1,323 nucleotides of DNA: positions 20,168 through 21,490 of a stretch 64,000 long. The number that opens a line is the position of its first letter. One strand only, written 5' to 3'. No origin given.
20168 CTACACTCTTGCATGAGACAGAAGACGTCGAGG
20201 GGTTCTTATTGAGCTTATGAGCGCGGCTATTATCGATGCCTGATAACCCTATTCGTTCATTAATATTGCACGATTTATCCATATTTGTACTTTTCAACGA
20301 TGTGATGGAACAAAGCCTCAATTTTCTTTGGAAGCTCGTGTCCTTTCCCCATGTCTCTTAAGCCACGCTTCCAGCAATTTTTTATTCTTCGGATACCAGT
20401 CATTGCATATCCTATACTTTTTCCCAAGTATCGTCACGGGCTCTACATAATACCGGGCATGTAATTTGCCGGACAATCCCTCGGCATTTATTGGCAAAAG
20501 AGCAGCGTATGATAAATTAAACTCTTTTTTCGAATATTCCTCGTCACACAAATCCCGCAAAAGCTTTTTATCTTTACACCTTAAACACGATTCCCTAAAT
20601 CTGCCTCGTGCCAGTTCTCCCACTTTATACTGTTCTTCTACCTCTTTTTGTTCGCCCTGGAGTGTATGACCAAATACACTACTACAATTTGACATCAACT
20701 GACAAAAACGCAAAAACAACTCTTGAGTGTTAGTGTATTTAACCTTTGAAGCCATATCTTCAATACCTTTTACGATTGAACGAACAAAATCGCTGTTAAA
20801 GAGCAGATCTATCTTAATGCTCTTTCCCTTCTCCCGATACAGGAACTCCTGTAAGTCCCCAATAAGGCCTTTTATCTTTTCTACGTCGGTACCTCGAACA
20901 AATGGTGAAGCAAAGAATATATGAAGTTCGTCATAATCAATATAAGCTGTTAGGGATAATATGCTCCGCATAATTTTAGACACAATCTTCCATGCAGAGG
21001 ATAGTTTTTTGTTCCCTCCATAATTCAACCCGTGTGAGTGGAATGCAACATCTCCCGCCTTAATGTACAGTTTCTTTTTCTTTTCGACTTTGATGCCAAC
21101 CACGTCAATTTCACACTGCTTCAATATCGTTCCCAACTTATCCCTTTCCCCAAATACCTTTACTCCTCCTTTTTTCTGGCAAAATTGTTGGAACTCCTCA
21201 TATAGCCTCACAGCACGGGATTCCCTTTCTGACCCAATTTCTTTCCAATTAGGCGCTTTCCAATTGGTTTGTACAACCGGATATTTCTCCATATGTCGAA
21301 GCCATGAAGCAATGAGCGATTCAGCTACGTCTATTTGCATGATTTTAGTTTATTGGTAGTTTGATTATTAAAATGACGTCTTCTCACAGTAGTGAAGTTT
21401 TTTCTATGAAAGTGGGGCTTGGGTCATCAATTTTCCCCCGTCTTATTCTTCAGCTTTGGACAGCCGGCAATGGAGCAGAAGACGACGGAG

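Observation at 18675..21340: AT-rich two-gene cassette: PD-(D/E)xK-like::SIR2 fusion plus an unknown 340-aa partner (candidate undescribed anti-phage system)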

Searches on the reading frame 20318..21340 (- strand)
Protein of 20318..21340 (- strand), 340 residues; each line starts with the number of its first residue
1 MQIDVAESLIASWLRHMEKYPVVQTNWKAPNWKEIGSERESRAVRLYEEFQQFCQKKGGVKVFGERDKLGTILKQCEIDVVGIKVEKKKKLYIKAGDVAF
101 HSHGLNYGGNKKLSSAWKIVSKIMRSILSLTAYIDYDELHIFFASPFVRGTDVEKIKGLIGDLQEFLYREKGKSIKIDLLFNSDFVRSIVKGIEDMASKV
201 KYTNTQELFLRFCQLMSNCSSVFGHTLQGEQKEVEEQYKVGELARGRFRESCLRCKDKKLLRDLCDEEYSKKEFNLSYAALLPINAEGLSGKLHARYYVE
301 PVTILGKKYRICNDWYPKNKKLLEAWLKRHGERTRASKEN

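Call 3: search_protein_families(library=pfam, proteins=[window:20318-21340:-], max_evalue=0.1)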
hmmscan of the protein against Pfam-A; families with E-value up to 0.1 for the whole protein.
window:20318-21340:- (340 aa): 0 families

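Call 4: search_protein_families(library=padloc, proteins=[window:20318-21340:-], max_evalue=0.1)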
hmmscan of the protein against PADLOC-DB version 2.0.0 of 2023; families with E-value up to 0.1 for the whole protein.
window:20318-21340:- (340 aa): 0 families

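Call 5: search_protein_families(library=ncbifam, proteins=[window:20318-21340:-], max_evalue=0.1)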
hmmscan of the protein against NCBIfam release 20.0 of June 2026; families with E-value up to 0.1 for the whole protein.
window:20318-21340:- (340 aa): 0 families

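Call 6: find_homologous_proteins(query=window:20318-21340:-, max_evalue=0.001)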
Query window:20318-21340:- (340 aa): 7 proteins with E <= 0.001 among 2418 candidates.
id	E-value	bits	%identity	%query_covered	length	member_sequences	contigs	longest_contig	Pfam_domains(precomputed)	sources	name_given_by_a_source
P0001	9.4e-227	770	100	100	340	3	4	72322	-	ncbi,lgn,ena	-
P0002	2.8e-198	676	90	97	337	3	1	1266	-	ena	-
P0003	6.2e-182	622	83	97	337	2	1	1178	-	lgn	-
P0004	6.3e-58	215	38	96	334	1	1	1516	-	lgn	-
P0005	6.6e-54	201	34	99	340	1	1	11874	-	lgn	-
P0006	6.9e-53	198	34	96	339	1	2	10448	-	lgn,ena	-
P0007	2.0e-46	177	36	97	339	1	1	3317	-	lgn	-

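Call 8: find_encoding_contigs(protein=P0005, flank=6000, max_places=3)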
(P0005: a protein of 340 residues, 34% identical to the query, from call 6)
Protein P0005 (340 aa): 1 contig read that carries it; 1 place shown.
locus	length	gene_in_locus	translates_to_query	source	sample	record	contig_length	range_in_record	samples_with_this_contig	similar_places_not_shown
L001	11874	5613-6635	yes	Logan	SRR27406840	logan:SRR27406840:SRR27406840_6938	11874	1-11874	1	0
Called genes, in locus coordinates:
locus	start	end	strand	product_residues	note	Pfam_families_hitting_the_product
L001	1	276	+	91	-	?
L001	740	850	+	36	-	-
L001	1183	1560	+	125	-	-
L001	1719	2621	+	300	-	-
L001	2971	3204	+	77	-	-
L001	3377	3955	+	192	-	PF12796:Ank_2 (faint), PF13606:Ank_3 (faint), PF13637:Ank_4 (faint), PF13857:Ank_5 (weak), PF00023:Ank (weak)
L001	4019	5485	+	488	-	PF00023:Ank (faint), PF13606:Ank_3 (faint), PF13857:Ank_5 (faint), PF12796:Ank_2, PF13637:Ank_4 (weak)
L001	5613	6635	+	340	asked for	-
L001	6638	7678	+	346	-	PF12796:Ank_2, PF13637:Ank_4 (weak), PF13857:Ank_5, PF00023:Ank, PF13606:Ank_3 (weak), PF13637:Ank_4, PF12796:Ank_2, PF13857:Ank_5, +5 more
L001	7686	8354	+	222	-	-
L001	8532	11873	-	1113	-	?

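Call 9: find_encoding_contigs(protein=P0006, flank=6000, max_places=3)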
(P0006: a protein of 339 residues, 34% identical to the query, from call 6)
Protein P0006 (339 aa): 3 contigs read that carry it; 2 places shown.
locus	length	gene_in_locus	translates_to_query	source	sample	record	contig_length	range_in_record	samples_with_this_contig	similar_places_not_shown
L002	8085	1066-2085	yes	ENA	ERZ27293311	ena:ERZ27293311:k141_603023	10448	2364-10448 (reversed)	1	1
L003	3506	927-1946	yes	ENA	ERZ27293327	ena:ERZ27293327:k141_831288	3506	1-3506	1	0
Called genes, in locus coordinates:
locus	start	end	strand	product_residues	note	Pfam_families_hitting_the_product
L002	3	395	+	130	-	?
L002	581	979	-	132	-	-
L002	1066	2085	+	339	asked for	-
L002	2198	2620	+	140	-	-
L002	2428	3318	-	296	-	PF03747:ADP_ribosyl_GH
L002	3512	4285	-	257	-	-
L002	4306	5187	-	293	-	-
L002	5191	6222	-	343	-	PF00350:Dynamin_N, PF01926:MMR_HSR1 (faint)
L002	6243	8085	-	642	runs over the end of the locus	PF00009:GTP_EFTU (faint), PF00350:Dynamin_N, PF01926:MMR_HSR1 (faint)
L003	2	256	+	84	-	?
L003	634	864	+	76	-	-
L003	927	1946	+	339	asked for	-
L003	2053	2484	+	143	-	-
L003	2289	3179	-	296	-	PF03747:ADP_ribosyl_GH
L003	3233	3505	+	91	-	?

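Call 10: find_encoding_contigs(protein=P0007, flank=6000, max_places=3)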
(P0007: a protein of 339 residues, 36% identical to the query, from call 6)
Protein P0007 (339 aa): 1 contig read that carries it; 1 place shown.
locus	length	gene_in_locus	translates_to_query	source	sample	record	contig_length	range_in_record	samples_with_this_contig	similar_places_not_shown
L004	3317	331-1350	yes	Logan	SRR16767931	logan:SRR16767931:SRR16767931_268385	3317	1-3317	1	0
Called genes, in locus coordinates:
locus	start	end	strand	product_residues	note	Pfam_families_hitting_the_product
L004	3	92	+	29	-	?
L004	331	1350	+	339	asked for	-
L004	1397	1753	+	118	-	-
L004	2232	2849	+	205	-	-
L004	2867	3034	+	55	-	-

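Call 24: predict_structure(alignment_id=A1)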
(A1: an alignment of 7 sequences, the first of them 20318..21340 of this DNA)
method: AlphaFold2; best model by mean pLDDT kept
length: 340 residues; sequences in the alignment: 7
mean_pLDDT: 65.0   pTM: 0.62
mean pLDDT of the five models: 65.0, 58.7, 56.9, 56.6, 53.3
residues with pLDDT >= 90: 28; 70-90: 111; 50-70: 108; < 50: 93
segments of 3 or more residues with pLDDT < 50: 1-3, 101-106, 213-245, 251-258, 264-279, 284-297, 335-340
pLDDT, mean of each block of 10 residues (from residue 1): 55 77 70 70 88 89 74 79 81 82 47 81 89 88 77 86 89 84 70 60 51 46 32 43 49 48 46 42 46 46 59 57 64 47
secondary structure, 60 per line:
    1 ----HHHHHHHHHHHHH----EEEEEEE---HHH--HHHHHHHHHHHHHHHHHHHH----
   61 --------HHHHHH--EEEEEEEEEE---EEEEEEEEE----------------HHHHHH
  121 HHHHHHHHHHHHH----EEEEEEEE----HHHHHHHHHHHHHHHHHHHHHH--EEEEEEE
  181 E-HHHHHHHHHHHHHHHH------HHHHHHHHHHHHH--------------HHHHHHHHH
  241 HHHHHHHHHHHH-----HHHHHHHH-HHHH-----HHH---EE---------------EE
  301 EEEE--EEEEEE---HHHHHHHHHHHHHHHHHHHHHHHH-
elements in order: H5-17 E22-28 H37-56 H69-74 E77-86 E90-98 H115-133 E138-145 H150-171 E174-181 H183-198 H205-217 H232-252 H258-265 H267-270 E299-304 E307-312 H316-339

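Call 25: search_protein_representatives(alignment_id=A1)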
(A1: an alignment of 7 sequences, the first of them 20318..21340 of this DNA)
Query: 7 sequences, 338 profile positions. Proteins with E-value up to 0.001 (for the whole library): 1641; up to 1e-10: 728; up to 1e-30: 287. The best 150 are listed.
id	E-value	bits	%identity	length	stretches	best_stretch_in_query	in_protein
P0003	1.2e-165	567.0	-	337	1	1-337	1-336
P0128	2.8e-136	470.4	-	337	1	1-335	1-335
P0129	2.7e-95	335.7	-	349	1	1-336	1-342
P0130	1.5e-72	260.9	-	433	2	1-334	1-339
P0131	1.2e-68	248.1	-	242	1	1-238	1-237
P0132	2.9e-65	236.9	-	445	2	1-334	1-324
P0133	1.7e-62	227.9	-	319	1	1-332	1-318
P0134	2.5e-62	227.3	-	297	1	60-336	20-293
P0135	3.3e-61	223.6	-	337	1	1-331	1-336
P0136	1.0e-60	222.0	-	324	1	1-332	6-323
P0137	1.5e-60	221.4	-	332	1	1-331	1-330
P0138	2.7e-60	220.6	-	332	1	1-333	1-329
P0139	3.9e-60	220.1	-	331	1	1-331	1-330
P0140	4.5e-60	219.9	-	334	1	1-331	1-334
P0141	4.8e-59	216.5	-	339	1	1-332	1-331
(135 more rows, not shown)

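Call 28: search_protein_families(library=pfam, alignment_id=A3, max_evalue=0.01)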
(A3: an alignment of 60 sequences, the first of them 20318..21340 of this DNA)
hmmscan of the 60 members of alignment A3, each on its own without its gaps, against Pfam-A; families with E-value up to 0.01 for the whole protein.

A. member 1, window:20318-21340:- (340 aa): 0 families

B. families by the number of members that match (of 60 scanned): 2 families
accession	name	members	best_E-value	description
PF10096.14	DUF2334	1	0.001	Uncharacterized protein conserved in bacteria (DUF2334)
PF18860.6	AbiJ_NTD3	1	0.0099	AbiJ N-terminal domain 3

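Call 29: search_protein_families(library=padloc, alignment_id=A3, max_evalue=0.01)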
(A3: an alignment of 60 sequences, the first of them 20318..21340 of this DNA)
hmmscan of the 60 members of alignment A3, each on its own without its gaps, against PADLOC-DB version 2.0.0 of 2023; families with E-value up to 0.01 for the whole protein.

A. member 1, window:20318-21340:- (340 aa): 0 families

B. families by the number of members that match (of 60 scanned): 7 families
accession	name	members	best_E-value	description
PDLC00126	GajB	1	0.0015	UrvD helicase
PDLC02333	AbiTi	1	0.0029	AbiTi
PDLC04861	PDC-S05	1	0.0044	-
PDLC03731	oMTase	1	0.0044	orphan methyltransferase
PDLC00168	HamA1|HamA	1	0.0065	DUF1837 domain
PDLC03552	REase_II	1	0.0085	Type II restriction enzyme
PDLC00457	JetA1|JetA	1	0.009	DUF3375 domain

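Call 30: fold_search(model_id=the predicted structure, library=pdb)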
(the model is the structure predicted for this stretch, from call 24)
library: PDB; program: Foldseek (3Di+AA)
matches with E <= 10: 312; with E <= 0.001: 0
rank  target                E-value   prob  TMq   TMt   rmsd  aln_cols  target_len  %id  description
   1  8hra_A                5.7e-02  0.25  0.15  0.07  19.3       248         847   10  Structure of heptameric RdrA ring in RNA-loading state (released 2023-02-01)
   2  6qnz_B                6.0e-02  0.87  0.23  0.15  11.6       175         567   11  Crystal structure of the site-specific DNA nickase N.BspD6I E418A Mutant (released 2020-03-04)
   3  6qnz_A                8.2e-02  0.82  0.23  0.15  11.2       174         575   12  Crystal structure of the site-specific DNA nickase N.BspD6I E418A Mutant (released 2020-03-04)
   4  2x9q_A                1.0e-01  0.54  0.23  0.30   7.8       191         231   12  Structure of the Mycobacterium tuberculosis protein, Rv2275, demonstrates that cyclodipeptide synthetases are related  (released 2010-09-22)
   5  5lhc_A                1.4e-01  0.77  0.22  0.14   9.4       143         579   10  The structure of D456A mutant of Nt.BspD6I nicking endonuclease at 0.24 nm resolution . (released 2017-08-16)
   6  5liq_B                1.6e-01  0.66  0.22  0.14  11.7       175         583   11  The structure of C160S,C508S,C578S mutant of Nt.BspD6I nicking endonuclease at 0.185 nm resolution . (released 2017-08-02)
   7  5lhc_B                2.4e-01  0.47  0.21  0.14   9.8       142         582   11  The structure of D456A mutant of Nt.BspD6I nicking endonuclease at 0.24 nm resolution . (released 2017-08-16)
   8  2ewf                  4.1e-01  0.47  0.23  0.15  11.2       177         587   10  Crystal structure of the site-specific DNA nickase N.BspD6I (released 2006-11-21)
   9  5liz                  4.1e-01  0.41  0.22  0.14  11.8       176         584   11  The structure of Nt.BspD6I nicking endonuclease with all cysteines mutated by serine residues at 0.19 nm resolution . (released 2017-08-02)
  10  5da9_B                5.3e-01  0.20  0.18  0.16  12.0       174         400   11  ATP-gamma-S bound Rad50 from Chaetomium thermophilum in complex with the Rad50-binding domain of Mre11 (released 2016-03-02)
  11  8ppk_H                5.3e-01  0.08  0.13  0.21  20.5       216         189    8  Bat-Hp-CoV Nsp1 and eIF1 bound to the human 40S small ribosomal subunit (released 2023-10-18)
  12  5liq_A                5.6e-01  0.35  0.22  0.14  11.7       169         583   10  The structure of C160S,C508S,C578S mutant of Nt.BspD6I nicking endonuclease at 0.185 nm resolution . (released 2017-08-02)
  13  4uyb                  5.9e-01  0.16  0.18  0.16   9.2       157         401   13  Crystal structure of SEC14-like protein 3 (released 2014-09-24)
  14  9i5m_B                6.2e-01  0.15  0.19  0.25   8.8       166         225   13  Structure of cyclodipeptide synthase from Nocardia brasiliensis (Nbra-CDPS) (released 2026-02-18)
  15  9bi4_C                6.6e-01  0.18  0.16  0.13  13.1       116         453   16  cryo EM structure of dsDNA bound Mre11-Rad50 complex (released 2025-01-15)
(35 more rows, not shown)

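Call 31: search_solved_structures(query=A3, max_evalue=10)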
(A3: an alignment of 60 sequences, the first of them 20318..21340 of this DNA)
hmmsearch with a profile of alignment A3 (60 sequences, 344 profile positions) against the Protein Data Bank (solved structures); distinct sequences matched with E-value up to 10: 5.
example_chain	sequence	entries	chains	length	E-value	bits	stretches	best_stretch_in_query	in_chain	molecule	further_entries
6ehi_A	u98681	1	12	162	0.047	16.2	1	257-305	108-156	Nuclease NucT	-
8a3w_R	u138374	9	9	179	0.11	15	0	66-111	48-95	60S ribosomal protein L18a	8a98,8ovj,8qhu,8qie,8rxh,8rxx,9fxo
6az3_R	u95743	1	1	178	0.29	13.6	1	65-114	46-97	60S ribosomal protein L18a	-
3jcs_R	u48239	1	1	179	0.3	13.6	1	65-114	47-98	ribosomal protein L20e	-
5t2a_Q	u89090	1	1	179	0.31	13.5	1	65-114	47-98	eL20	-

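Call 33: find_related_loci(query=A3, collection=metagenome_contigs, flank=6000)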
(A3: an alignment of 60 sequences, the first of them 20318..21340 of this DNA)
Query A3 (340 aa) in metagenome_contigs; peptide patterns used: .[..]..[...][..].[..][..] (x = any residue, [..] = any of these).
586 stretches matched a pattern; 502 encode a relative of the query (tblastn E <= 1e-3); the best 80 are kept; 80 distinct loci.
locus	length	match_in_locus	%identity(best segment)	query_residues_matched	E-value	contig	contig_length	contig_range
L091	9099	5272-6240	33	1-330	4e-46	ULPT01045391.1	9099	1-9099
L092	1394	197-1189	33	1-331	3e-47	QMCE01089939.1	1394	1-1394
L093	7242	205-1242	32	1-330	1e-44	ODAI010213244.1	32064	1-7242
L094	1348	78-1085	32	1-326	6e-46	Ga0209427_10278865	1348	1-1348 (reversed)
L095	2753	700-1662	31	1-330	1e-43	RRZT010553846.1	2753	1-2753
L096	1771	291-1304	29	1-331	6e-44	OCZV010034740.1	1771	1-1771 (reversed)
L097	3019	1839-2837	31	1-331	2e-42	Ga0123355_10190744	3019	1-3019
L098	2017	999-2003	30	1-328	7e-43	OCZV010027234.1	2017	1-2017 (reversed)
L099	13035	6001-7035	32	1-333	5e-42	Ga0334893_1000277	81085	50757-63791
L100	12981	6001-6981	29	1-327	7e-42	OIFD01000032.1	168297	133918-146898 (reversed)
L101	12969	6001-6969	32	1-330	1e-41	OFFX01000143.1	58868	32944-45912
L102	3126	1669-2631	33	1-331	7e-42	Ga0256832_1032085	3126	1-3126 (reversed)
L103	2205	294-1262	32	1-330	5e-42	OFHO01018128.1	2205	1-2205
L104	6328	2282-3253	31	1-331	1e-41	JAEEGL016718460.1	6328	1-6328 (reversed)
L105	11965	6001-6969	32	1-330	2e-41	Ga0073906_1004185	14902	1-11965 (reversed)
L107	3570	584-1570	32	1-328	2e-41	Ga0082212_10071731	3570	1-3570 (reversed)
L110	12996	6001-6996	31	1-331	4e-41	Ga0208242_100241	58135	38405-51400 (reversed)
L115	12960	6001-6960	33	1-331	2e-40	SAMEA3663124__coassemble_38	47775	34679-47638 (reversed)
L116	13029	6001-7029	32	1-332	4e-40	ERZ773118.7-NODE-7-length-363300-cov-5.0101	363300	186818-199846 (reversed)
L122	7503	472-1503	29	1-338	3e-40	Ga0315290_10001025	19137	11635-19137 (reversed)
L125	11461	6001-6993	30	1-331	7e-40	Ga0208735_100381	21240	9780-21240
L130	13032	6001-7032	31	1-332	5e-39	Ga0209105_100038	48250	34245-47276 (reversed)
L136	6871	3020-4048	30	1-327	1e-38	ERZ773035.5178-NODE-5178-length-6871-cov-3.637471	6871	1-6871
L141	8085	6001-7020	28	1-330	2e-38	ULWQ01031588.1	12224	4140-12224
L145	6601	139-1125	30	1-328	7e-38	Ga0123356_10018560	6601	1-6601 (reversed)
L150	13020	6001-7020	29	1-330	2e-37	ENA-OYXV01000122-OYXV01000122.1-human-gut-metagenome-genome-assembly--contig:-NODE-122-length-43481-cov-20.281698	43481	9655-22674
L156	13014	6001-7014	29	1-332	2e-37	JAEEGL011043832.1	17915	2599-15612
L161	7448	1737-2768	29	1-332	4e-37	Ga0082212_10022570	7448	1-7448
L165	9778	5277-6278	30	1-332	7e-37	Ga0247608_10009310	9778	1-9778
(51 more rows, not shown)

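Call 34: find_related_loci(query=A3, collection=viral_contigs, flank=6000)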
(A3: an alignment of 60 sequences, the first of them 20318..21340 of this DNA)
Query A3 (340 aa) in viral_contigs; peptide patterns used: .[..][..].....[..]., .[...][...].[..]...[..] (x = any residue, [..] = any of these).
61 stretches matched a pattern; 22 encode a relative of the query (tblastn E <= 1e-3); 22 distinct loci.
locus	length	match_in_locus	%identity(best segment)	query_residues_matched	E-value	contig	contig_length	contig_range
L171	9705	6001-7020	32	1-330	1e-40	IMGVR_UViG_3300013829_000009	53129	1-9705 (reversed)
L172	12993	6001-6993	30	1-330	9e-40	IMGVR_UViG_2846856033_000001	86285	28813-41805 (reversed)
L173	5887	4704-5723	29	1-330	5e-37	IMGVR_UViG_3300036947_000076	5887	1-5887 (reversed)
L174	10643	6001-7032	29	1-334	3e-37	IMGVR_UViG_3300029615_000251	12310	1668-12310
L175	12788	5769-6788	30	1-330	8e-37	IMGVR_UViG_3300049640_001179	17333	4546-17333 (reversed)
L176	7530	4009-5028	30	1-330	7e-37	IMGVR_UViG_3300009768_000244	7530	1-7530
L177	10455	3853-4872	29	1-330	1e-36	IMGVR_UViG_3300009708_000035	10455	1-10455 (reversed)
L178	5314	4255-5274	30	1-330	7e-37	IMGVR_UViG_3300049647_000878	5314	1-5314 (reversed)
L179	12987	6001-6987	32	1-328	4e-36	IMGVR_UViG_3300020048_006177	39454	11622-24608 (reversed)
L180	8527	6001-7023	28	1-330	3e-36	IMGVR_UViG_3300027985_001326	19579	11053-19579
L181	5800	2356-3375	29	1-330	3e-34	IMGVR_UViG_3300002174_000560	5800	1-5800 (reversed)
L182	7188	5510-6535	28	1-327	2e-33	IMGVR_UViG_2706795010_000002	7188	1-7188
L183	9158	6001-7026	28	1-327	2e-33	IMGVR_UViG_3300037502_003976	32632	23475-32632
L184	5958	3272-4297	28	1-327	2e-33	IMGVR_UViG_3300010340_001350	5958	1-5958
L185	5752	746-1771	28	1-327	2e-33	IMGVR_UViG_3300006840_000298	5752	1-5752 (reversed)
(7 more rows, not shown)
